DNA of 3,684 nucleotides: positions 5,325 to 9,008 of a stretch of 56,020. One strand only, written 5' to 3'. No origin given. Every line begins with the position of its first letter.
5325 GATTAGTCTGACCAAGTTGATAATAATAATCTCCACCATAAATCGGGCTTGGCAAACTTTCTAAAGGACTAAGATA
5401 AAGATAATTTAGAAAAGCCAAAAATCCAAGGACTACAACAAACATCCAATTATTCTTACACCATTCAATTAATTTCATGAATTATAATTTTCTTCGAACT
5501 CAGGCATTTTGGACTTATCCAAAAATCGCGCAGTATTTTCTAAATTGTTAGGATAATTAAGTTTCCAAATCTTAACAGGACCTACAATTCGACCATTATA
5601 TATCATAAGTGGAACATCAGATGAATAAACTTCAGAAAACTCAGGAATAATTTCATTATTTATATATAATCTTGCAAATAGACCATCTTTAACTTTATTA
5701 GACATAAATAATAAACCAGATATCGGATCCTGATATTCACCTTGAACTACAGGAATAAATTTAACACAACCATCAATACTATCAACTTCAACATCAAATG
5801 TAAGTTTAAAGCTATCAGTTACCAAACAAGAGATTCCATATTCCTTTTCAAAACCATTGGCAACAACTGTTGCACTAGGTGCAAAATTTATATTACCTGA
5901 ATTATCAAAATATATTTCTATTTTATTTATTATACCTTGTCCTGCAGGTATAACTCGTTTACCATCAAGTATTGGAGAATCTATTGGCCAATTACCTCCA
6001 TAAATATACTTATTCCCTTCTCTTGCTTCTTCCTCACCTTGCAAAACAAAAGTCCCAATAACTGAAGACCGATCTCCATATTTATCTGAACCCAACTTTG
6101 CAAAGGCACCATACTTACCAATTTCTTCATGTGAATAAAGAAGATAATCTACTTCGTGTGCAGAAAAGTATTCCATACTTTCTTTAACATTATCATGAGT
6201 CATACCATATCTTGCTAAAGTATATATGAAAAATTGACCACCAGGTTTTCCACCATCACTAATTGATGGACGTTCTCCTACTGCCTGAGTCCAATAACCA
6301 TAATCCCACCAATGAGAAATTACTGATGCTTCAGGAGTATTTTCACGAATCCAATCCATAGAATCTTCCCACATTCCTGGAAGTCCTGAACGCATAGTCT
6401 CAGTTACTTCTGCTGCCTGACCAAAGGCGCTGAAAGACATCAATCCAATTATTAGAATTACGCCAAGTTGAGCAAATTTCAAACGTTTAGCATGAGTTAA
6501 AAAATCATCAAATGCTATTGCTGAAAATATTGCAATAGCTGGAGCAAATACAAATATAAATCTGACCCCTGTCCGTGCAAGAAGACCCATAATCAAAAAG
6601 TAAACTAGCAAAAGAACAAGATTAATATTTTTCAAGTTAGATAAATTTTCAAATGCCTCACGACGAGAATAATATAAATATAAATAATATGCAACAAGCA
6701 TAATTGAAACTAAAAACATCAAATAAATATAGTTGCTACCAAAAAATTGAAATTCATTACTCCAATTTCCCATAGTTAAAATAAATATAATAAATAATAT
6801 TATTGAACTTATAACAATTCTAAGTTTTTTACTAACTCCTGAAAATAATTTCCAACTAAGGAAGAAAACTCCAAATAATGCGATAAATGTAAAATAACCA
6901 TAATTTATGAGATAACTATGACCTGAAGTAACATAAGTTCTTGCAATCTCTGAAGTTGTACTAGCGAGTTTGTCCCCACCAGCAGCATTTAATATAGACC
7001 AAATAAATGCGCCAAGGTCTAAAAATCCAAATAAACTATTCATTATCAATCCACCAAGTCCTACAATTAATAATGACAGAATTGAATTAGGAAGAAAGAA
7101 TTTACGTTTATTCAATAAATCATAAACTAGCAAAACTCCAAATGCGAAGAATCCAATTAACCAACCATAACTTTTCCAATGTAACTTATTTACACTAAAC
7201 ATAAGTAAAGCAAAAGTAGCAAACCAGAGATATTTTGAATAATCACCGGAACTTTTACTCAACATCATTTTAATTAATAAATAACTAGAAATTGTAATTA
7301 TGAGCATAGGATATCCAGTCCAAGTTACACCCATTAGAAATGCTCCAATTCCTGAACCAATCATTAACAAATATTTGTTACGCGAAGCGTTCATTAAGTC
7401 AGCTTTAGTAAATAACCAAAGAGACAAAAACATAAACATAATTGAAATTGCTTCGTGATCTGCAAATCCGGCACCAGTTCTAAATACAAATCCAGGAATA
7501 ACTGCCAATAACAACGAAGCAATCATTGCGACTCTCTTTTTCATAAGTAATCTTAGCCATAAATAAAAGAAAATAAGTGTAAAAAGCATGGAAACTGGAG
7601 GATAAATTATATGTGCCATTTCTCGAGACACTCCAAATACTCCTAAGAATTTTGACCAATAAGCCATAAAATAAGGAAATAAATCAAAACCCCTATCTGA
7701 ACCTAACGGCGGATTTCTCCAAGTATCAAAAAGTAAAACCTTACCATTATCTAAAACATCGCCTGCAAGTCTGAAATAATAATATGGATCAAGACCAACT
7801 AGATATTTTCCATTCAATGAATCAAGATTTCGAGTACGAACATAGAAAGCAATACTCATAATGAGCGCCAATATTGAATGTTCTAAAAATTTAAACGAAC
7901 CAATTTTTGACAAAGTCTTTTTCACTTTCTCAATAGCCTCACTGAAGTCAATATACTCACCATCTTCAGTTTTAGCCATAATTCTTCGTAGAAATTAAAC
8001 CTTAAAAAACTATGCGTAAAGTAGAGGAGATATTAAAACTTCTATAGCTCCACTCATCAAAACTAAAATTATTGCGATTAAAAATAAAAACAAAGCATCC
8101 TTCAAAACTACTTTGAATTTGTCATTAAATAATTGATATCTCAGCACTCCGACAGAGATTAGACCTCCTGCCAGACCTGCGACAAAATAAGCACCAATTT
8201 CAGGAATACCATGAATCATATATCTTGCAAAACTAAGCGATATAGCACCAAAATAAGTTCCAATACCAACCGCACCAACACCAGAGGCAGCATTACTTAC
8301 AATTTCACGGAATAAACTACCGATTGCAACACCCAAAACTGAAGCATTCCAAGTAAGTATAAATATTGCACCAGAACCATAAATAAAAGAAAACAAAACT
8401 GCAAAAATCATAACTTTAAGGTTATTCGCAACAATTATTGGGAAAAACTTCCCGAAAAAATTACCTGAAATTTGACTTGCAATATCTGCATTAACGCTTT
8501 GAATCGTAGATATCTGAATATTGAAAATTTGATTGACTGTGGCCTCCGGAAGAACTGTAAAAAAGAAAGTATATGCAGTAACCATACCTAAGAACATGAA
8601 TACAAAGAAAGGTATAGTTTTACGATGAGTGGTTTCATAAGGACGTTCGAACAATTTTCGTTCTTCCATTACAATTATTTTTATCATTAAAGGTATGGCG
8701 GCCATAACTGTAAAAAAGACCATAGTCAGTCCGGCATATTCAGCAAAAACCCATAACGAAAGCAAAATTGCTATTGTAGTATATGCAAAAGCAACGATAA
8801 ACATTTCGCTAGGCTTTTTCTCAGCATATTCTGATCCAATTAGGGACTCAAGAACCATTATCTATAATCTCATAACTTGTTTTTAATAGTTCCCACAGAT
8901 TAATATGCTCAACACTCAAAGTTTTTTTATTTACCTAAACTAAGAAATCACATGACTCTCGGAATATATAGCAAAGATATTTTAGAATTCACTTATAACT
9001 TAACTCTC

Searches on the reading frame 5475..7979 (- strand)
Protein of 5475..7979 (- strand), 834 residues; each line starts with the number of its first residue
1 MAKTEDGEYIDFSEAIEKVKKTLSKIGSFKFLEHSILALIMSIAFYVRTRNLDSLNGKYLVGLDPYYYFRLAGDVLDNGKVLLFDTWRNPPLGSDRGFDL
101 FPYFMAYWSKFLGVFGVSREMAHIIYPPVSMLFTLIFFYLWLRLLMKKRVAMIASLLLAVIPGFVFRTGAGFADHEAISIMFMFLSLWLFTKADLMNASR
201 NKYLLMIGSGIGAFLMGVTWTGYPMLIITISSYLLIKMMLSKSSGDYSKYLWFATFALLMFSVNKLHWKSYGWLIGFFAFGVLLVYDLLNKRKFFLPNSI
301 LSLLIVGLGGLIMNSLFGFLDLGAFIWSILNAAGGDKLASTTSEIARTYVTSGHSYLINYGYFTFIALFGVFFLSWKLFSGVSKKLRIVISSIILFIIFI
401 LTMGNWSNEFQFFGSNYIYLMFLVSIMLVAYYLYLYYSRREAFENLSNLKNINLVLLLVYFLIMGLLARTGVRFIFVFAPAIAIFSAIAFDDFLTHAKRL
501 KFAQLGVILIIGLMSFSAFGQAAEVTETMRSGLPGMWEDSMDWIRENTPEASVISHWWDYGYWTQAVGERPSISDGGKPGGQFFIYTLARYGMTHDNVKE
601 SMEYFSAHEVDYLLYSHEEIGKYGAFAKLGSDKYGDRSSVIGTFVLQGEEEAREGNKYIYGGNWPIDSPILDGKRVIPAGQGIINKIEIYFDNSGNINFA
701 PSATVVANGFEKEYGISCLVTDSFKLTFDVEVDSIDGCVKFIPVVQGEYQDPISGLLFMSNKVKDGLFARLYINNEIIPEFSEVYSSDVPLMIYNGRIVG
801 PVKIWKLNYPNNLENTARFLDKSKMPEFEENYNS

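Call 5: search_protein_families(library=pfam, proteins=[window:5475-7979:-], max_evalue=0.01)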
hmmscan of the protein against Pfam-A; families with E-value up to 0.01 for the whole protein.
window:5475-7979:- (834 aa): 3 families
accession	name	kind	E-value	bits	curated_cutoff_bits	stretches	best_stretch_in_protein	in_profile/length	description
PF02516.20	STT3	-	9.6e-16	58.7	24.5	1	58-508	27-383/405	Oligosaccharyl transferase STT3, N-terminal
PF13231.12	PMT_2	-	3.7e-08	34.2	26.1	1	111-264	13-157/160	Dolichyl-phosphate-mannose-protein mannosyltransferase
PF21436.2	STT3-PglB_core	-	0.0015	19.5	23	1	553-587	4-39/131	STT3/PglB/AglB core domain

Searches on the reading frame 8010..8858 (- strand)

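Call 5: search_protein_families(library=pfam, proteins=[window:8010-8858:-], max_evalue=0.01)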
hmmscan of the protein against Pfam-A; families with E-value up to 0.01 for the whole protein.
window:8010-8858:- (282 aa): 1 family
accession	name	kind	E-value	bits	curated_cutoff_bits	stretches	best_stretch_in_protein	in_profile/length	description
PF01944.22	SpoIIM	-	1.9e-12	47.8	26.9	1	84-278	5-163/163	Stage II sporulation protein M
